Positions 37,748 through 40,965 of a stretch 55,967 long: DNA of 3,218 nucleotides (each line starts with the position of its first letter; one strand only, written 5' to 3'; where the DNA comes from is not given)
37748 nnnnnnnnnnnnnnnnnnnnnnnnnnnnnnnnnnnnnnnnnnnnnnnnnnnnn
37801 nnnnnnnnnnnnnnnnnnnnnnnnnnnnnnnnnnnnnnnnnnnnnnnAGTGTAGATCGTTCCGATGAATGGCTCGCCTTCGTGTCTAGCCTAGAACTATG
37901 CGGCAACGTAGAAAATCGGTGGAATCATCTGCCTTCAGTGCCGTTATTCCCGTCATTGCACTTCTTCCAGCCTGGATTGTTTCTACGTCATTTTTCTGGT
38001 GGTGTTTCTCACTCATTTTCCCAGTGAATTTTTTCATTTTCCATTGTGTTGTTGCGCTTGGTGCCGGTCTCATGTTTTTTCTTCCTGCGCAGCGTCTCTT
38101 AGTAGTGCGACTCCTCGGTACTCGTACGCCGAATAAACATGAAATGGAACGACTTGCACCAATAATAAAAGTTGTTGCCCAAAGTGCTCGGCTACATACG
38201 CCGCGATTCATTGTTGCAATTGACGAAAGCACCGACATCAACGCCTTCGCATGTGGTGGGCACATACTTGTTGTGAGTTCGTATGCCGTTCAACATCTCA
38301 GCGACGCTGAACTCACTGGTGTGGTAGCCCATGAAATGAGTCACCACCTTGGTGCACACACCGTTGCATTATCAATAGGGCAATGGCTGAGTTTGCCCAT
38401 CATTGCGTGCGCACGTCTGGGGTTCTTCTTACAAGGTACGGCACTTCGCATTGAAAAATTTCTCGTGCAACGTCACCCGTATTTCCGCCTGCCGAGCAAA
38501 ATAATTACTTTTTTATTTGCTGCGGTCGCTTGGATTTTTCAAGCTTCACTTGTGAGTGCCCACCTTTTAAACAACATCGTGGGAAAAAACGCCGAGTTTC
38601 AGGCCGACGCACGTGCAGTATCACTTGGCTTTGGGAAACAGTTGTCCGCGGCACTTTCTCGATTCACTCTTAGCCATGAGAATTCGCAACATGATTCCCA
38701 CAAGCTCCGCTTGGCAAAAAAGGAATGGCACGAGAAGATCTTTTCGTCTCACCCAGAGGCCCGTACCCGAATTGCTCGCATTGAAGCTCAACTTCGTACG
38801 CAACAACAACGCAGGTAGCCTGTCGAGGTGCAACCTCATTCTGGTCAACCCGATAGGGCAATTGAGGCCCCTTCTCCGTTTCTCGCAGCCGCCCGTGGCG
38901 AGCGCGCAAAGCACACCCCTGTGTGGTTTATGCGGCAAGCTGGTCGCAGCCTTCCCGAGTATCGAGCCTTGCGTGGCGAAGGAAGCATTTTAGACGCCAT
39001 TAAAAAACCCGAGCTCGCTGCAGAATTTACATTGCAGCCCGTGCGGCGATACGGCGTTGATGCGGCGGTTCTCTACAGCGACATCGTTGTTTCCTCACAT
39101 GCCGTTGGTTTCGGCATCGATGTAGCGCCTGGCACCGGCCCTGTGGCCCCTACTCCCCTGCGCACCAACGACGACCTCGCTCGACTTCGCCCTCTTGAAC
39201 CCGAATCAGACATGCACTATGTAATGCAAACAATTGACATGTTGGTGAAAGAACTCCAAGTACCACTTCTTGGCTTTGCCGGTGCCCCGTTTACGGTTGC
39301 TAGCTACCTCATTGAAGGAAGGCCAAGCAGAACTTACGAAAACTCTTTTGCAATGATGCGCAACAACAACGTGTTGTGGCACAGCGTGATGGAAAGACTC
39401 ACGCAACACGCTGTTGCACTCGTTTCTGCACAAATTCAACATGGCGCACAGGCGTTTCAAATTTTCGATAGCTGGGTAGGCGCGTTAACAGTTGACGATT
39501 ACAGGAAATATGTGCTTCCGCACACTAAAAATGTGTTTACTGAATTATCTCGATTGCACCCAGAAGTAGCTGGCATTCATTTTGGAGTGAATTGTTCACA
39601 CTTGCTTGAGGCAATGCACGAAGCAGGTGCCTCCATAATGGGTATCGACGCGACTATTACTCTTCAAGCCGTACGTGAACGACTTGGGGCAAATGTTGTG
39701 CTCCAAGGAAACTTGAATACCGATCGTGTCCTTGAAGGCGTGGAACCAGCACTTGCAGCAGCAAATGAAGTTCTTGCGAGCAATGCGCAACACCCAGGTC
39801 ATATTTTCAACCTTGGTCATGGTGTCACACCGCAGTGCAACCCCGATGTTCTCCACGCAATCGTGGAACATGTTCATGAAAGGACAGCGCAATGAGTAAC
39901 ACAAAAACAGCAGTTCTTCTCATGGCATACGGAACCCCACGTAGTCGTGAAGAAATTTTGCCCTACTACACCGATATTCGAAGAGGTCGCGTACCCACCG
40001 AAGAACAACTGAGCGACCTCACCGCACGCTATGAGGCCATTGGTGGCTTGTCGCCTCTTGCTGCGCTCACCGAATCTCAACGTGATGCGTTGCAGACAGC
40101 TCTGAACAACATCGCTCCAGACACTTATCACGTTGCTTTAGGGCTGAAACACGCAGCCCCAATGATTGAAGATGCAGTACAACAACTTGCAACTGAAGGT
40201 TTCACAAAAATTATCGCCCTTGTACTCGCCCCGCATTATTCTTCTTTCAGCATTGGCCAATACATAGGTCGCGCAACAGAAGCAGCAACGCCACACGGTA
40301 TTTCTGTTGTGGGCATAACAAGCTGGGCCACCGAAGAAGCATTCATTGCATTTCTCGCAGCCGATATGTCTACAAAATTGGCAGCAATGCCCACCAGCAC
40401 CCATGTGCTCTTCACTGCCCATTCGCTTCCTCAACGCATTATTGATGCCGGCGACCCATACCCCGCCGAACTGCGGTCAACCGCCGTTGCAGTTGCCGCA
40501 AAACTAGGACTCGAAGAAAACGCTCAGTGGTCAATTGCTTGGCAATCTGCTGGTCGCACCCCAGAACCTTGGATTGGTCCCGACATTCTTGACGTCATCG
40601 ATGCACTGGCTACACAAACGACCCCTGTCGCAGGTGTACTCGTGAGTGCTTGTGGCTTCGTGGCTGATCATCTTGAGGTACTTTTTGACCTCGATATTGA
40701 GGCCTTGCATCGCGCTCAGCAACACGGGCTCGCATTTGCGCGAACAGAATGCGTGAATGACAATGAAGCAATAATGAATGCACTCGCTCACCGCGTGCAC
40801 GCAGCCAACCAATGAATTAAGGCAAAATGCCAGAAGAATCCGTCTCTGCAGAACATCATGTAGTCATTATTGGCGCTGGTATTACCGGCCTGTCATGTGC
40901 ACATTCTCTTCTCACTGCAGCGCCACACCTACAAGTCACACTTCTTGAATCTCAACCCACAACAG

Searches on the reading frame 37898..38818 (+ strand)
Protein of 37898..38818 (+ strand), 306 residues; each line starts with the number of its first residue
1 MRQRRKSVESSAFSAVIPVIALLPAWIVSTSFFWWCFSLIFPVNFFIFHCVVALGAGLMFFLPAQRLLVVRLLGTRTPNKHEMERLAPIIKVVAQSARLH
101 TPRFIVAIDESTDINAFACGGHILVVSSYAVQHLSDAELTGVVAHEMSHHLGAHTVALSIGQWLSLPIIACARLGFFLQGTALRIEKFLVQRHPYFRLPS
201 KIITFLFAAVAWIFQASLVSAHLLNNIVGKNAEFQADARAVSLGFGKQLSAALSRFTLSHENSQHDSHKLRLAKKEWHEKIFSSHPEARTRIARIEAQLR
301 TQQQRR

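Call 25: search_protein_families(library=pfam, proteins=[window:37898-38818:+], max_evalue=0.001)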
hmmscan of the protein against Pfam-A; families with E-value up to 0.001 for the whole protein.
window:37898-38818:+ (306 aa): 1 family
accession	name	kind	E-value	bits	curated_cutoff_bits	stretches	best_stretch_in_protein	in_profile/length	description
PF01435.24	Peptidase_M48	-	3.7e-20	73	20.3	1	82-297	3-184/186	Peptidase family M48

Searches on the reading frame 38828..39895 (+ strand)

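Call 25: search_protein_families(library=pfam, proteins=[window:38828-39895:+], max_evalue=0.001)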
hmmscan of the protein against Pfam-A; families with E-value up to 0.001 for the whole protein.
window:38828-39895:+ (355 aa): 1 family
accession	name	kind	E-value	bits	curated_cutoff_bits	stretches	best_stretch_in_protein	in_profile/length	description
PF01208.23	URO-D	-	2e-112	376.1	23.9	1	16-351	4-345/346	Uroporphyrinogen decarboxylase (URO-D)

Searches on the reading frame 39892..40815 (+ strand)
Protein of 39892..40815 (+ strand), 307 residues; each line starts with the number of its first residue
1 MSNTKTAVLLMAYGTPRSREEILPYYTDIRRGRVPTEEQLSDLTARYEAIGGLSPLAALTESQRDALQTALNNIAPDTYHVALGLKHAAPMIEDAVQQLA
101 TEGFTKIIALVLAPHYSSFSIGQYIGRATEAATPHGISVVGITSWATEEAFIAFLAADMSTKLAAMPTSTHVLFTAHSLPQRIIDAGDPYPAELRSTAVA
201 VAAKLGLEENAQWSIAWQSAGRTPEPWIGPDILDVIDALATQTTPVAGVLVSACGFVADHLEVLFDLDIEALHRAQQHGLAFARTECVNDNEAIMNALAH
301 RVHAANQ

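Call 25: search_protein_families(library=pfam, proteins=[window:39892-40815:+], max_evalue=0.001)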
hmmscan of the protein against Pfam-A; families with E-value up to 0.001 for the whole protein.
window:39892-40815:+ (307 aa): 1 family
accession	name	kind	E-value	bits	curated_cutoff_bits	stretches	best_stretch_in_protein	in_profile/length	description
PF00762.24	Ferrochelatase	-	1.4e-76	257.9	27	1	5-304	1-315/317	Ferrochelatase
